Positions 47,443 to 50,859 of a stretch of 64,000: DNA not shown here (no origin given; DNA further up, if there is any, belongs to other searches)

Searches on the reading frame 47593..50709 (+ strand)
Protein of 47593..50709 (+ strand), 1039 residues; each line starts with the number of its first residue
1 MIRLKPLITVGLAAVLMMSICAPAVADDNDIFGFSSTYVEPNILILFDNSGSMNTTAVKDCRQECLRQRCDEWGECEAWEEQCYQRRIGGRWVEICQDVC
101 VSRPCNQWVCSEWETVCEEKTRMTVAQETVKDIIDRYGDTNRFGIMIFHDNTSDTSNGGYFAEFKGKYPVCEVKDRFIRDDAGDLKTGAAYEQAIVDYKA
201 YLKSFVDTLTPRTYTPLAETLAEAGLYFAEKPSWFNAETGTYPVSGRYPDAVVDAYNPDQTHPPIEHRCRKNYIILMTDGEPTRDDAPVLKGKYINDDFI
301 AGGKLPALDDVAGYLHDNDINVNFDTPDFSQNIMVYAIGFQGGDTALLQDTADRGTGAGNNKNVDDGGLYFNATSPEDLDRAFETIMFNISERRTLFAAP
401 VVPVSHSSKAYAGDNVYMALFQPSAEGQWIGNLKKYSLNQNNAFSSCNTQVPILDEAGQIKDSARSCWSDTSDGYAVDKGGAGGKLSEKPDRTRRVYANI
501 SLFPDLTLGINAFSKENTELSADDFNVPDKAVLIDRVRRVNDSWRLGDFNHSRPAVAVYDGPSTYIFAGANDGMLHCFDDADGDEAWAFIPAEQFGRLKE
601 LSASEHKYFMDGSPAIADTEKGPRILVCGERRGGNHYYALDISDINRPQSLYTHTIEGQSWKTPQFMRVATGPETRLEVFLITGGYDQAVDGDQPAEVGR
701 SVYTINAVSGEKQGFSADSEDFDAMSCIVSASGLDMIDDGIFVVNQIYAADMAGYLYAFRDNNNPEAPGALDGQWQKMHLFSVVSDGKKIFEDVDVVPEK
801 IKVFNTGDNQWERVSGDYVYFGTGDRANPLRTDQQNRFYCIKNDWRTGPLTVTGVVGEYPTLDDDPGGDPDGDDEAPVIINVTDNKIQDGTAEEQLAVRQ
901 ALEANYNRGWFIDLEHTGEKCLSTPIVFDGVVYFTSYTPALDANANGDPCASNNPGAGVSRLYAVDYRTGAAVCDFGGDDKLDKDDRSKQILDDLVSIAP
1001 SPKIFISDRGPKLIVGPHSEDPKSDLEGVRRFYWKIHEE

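Call 84: search_protein_families(library=pfam, proteins=[window:47593-50709:+], max_evalue=0.00001)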
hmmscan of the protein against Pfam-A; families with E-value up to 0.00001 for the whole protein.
window:47593-50709:+ (1039 aa): 1 family
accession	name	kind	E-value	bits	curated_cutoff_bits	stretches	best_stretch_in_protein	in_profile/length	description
PF05567.17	T4P_PilY1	-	2.2e-07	30.6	28.1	1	564-646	43-152/411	PilY1 beta-propeller domain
